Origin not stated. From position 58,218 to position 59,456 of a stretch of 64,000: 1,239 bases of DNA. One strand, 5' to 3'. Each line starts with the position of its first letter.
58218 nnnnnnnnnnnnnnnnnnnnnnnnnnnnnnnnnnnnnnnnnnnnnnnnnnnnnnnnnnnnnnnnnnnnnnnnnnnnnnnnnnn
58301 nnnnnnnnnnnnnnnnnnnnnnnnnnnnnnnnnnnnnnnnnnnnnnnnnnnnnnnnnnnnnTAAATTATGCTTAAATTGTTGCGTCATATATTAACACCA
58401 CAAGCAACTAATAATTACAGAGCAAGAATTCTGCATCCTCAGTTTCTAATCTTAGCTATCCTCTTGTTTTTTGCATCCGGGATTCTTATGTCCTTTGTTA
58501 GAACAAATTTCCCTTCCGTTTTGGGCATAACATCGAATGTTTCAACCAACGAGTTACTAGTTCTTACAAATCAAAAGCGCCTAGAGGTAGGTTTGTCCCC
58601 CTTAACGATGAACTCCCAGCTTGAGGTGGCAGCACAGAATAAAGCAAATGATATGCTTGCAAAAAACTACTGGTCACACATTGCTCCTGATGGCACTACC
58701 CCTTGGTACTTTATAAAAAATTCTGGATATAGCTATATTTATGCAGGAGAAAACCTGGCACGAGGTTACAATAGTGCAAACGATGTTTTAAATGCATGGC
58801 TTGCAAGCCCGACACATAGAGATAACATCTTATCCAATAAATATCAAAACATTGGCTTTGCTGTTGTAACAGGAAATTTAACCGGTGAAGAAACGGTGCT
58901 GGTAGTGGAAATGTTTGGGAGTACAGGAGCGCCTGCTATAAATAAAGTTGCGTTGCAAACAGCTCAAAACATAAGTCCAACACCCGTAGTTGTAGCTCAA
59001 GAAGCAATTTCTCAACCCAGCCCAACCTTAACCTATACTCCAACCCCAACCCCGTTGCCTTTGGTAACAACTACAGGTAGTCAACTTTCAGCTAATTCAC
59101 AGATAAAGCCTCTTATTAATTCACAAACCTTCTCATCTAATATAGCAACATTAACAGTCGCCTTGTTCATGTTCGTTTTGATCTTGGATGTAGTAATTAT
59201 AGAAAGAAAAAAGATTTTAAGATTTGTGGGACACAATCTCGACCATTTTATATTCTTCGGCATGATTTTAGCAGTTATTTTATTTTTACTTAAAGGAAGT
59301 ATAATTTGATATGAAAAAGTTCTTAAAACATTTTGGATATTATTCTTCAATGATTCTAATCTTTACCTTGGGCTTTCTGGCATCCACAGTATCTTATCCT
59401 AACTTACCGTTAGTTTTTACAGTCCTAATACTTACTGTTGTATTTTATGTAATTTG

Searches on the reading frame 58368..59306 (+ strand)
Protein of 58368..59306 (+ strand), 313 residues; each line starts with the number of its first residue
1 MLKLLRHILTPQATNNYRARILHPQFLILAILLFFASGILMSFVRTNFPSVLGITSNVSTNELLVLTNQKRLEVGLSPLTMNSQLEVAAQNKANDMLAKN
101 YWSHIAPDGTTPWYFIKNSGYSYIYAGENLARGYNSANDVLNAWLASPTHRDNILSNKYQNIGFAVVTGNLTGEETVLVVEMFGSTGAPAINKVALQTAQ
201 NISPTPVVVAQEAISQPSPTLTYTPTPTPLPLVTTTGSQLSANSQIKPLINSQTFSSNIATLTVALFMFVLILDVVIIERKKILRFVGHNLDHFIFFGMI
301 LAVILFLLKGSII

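Call 48: search_protein_families(library=pfam, max_evalue=0.01, proteins=[window:58368-59306:+])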
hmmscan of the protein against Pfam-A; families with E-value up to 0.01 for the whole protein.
window:58368-59306:+ (313 aa): 1 family
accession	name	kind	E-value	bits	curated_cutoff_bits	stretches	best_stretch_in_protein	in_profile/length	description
PF00188.32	CAP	-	5.8e-21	75.9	21.1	1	66-176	3-111/117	Cysteine-rich secretory protein family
